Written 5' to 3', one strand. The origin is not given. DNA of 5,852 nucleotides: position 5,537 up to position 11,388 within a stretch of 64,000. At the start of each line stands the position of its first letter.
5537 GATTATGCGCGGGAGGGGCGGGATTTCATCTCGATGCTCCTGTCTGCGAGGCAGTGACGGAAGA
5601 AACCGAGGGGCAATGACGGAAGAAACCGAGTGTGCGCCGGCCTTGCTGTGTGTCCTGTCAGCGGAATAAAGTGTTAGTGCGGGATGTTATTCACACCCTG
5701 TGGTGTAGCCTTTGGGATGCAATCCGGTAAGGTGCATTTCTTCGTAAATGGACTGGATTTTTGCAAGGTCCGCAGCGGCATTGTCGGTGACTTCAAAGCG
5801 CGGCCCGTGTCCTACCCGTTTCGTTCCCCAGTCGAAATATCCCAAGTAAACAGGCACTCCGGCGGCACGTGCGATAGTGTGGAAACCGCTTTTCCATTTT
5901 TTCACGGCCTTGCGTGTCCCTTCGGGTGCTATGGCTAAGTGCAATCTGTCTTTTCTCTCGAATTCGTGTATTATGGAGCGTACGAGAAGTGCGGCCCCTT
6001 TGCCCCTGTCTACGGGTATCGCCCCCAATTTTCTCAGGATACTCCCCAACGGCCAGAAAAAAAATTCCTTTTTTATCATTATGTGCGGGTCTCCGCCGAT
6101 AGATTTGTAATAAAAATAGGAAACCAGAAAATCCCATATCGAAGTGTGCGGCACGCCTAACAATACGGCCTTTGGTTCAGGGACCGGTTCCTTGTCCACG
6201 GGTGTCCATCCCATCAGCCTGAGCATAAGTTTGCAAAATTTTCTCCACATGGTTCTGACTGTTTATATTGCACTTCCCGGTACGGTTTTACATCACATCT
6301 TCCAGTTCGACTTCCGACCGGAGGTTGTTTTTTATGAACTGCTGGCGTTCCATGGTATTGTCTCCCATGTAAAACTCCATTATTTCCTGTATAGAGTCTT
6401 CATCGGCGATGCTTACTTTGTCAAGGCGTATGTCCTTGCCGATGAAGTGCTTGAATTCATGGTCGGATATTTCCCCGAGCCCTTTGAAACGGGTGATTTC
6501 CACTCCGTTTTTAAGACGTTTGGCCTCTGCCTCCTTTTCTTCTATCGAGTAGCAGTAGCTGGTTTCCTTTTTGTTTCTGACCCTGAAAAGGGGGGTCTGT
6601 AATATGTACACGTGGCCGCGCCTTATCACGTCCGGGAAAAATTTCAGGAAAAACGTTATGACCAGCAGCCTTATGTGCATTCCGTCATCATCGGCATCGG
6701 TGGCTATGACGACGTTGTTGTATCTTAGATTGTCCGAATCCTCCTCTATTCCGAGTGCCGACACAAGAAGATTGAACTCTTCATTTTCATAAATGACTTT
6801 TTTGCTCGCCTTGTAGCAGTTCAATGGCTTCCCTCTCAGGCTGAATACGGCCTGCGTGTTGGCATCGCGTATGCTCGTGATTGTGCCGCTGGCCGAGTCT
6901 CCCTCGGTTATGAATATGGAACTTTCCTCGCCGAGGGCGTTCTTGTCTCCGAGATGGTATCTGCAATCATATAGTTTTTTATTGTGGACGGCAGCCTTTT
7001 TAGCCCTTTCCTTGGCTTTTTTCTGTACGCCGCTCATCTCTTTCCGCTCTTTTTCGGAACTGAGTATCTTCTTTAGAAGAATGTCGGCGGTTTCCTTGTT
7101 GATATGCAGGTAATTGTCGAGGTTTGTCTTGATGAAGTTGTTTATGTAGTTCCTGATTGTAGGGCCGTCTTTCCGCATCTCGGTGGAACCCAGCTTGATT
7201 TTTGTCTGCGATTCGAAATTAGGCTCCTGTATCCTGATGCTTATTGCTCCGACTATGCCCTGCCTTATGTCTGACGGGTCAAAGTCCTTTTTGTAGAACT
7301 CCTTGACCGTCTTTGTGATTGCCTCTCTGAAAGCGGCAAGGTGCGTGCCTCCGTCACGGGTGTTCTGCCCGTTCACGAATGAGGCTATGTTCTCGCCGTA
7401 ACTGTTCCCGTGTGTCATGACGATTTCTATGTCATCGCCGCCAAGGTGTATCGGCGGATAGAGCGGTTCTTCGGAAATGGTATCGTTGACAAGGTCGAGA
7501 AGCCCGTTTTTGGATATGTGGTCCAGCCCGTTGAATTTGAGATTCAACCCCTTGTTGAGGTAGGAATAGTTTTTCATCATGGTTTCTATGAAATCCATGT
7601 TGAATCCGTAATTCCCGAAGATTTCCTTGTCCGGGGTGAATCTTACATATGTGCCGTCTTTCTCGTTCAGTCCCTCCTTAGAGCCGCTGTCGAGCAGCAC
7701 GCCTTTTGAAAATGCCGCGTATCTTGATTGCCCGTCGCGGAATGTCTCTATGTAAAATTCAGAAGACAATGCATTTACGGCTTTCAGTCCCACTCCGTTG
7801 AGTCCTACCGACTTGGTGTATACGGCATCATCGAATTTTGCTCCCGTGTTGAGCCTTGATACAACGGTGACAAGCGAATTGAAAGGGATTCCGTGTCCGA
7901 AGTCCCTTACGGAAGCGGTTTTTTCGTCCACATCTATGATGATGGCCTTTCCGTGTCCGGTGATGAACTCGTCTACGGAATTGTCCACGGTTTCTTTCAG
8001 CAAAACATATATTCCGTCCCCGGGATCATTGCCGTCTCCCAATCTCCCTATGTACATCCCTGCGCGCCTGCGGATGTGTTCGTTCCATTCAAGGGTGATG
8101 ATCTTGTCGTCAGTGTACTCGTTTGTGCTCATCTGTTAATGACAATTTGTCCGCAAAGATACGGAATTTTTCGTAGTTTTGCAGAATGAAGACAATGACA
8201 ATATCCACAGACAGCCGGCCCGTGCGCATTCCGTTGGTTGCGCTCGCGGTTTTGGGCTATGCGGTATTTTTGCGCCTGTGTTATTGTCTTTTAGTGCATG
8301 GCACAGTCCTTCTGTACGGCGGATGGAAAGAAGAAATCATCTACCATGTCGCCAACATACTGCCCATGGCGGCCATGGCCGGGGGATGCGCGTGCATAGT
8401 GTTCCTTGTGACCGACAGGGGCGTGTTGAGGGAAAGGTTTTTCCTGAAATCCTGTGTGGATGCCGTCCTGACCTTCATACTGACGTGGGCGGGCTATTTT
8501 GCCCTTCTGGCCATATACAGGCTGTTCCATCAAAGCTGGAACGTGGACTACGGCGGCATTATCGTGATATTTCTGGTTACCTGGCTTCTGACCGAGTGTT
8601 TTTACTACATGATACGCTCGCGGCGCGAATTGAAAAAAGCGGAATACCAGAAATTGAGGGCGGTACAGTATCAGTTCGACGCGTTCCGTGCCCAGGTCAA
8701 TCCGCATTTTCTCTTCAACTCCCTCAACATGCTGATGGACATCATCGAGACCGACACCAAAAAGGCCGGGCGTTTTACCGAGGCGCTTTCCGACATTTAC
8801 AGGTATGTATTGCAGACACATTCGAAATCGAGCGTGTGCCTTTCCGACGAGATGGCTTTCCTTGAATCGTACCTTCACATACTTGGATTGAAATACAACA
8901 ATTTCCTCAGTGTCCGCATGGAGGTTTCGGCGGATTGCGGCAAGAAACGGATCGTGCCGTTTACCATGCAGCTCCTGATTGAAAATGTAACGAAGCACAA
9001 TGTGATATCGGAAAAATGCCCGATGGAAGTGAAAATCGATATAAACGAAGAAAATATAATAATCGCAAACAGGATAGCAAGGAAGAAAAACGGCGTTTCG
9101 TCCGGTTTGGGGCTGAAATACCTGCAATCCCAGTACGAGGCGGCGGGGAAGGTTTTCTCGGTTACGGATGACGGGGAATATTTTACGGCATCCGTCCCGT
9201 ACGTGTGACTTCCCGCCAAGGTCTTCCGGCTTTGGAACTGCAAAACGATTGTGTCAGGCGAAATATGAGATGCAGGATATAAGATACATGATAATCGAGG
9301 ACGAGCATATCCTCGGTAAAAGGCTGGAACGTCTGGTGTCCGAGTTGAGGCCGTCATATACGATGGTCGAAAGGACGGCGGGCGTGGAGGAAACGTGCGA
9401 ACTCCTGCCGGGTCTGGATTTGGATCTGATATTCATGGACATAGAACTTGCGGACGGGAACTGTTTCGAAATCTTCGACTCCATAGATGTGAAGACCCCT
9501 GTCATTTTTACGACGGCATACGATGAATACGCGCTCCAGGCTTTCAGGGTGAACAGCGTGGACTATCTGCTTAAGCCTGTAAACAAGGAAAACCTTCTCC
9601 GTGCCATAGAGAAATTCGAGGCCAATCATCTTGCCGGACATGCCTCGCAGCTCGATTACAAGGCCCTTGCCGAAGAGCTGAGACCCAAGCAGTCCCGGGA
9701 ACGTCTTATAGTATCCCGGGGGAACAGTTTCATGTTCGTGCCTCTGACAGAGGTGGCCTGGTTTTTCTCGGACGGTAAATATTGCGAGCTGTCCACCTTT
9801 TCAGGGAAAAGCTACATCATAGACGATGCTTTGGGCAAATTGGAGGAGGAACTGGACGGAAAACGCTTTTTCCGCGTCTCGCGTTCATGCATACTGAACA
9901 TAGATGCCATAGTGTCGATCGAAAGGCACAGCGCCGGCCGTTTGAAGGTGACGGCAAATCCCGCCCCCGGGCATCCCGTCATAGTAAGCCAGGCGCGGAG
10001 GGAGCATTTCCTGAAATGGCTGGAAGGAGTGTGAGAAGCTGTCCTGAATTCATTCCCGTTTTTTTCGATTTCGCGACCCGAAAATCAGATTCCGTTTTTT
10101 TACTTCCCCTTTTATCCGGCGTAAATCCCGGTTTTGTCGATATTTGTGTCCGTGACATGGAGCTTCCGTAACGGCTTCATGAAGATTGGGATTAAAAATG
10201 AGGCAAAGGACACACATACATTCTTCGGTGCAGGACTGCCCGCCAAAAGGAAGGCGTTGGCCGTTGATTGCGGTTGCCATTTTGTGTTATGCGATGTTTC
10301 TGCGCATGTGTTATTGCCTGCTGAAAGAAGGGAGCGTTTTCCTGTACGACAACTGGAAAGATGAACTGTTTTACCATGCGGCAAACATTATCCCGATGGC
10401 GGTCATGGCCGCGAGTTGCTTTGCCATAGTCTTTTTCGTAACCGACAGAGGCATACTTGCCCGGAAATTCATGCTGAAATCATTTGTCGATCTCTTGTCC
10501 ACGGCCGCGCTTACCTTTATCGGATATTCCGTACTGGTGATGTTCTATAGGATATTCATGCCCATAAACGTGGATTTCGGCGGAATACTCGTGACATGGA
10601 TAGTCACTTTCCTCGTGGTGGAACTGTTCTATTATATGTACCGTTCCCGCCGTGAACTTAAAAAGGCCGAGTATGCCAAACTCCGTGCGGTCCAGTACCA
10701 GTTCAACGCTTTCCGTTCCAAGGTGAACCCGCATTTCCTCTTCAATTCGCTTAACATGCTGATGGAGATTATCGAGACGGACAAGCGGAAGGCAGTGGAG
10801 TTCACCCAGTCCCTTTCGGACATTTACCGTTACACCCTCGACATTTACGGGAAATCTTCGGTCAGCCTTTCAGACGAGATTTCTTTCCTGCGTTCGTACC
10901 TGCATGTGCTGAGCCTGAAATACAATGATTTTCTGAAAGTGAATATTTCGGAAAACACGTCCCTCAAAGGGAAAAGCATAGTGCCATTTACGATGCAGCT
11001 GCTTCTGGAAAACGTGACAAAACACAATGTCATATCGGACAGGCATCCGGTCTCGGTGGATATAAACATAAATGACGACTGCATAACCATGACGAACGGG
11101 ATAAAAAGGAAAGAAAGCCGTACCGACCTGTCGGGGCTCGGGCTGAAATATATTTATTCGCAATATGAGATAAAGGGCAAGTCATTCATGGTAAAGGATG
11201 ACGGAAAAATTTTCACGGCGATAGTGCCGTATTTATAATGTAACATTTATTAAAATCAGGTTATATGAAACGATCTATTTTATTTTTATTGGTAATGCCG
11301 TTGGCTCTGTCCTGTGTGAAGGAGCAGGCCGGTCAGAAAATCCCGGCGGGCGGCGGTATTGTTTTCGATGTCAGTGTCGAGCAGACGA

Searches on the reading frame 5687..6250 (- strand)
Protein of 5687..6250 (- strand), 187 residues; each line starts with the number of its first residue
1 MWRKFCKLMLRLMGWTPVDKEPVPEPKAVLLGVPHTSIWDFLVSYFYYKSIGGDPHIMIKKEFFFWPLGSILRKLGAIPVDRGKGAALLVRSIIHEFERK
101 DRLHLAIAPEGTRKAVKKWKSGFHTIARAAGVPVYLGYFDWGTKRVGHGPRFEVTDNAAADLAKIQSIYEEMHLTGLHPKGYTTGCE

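Call 60: search_protein_families(library=pfam, proteins=[window:5687-6250:-], max_evalue=0.00001)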
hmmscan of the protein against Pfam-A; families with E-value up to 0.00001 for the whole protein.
window:5687-6250:- (187 aa): 1 family
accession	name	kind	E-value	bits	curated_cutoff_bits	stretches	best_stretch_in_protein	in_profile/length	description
PF01553.26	Acyltransferase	-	1.8e-15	57.4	23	1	19-135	6-127/132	Acyltransferase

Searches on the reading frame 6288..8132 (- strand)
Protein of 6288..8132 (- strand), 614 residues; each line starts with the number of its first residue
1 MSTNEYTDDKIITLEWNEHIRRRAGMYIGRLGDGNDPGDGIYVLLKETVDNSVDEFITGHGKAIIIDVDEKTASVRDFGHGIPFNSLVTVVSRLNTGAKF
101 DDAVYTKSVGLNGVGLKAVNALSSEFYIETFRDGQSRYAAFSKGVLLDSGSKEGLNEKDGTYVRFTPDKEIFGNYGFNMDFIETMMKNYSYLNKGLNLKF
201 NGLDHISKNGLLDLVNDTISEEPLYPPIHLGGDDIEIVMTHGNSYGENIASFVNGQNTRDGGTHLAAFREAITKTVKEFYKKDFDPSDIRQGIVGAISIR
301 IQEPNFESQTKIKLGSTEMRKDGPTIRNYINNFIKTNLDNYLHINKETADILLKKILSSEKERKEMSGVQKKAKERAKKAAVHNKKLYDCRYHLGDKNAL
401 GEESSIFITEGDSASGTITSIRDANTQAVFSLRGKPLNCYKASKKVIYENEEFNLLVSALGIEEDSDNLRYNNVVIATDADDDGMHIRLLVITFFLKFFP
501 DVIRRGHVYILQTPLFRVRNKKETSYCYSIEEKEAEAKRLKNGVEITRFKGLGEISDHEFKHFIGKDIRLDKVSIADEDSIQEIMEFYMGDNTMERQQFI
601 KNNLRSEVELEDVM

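Call 60: search_protein_families(library=pfam, proteins=[window:6288-8132:-], max_evalue=0.00001)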
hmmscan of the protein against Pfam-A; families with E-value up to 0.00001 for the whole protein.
window:6288-8132:- (614 aa): 4 families
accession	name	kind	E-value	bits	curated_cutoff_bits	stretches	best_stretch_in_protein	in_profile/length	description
PF00204.31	DNA_gyraseB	-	4.5e-31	108.1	27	1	234-366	33-167/173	DNA gyrase B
PF01751.28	Toprim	-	1.2e-14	54.6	23.1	1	406-511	2-94/96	Toprim domain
PF00986.26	DNA_gyraseB_C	-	1.9e-08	34.8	29.8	1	542-601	2-63/63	DNA gyrase B subunit, carboxyl terminus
PF02518.31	HATPase_c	-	1.5e-06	29.1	26.4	1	40-169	5-109/111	Histidine kinase-, DNA gyrase B-, and HSP90-like ATPase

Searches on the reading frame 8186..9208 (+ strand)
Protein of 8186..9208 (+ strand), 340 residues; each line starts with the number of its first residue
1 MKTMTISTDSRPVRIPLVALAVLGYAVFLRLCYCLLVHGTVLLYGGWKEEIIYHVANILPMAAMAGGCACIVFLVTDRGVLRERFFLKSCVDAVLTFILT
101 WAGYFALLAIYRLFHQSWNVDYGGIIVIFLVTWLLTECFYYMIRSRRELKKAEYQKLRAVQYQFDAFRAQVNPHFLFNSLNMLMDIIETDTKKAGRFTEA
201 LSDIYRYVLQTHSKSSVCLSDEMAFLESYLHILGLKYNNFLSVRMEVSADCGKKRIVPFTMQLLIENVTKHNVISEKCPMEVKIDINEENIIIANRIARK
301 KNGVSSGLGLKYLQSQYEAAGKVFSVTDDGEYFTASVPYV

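Call 60: search_protein_families(library=pfam, proteins=[window:8186-9208:+], max_evalue=0.00001)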
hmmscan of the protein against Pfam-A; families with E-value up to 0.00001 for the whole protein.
window:8186-9208:+ (340 aa): 1 family
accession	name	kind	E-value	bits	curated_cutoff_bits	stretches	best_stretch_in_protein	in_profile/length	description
PF06580.19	His_kinase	-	2.1e-21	76.4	25.2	1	163-239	2-79/81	Histidine kinase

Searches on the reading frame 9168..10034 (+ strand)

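Call 60: search_protein_families(library=pfam, proteins=[window:9168-10034:+], max_evalue=0.00001)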
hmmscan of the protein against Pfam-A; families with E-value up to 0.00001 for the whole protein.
window:9168-10034:+ (288 aa): 2 families
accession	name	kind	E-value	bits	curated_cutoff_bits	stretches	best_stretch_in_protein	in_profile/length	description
PF04397.21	LytTR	-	1.1e-17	64.5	22.6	1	188-285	3-97/98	LytTr DNA-binding domain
PF00072.30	Response_reg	-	3e-14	53.5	30.2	1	41-148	2-111/111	Response regulator receiver domain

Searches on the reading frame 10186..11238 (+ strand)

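Call 60: search_protein_families(library=pfam, proteins=[window:10186-11238:+], max_evalue=0.00001)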
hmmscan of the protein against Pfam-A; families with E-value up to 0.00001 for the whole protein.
window:10186-11238:+ (350 aa): 1 family
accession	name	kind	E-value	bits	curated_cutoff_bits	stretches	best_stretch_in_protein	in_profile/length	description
PF06580.19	His_kinase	-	1.7e-20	73.5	25.2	1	172-248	2-79/81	Histidine kinase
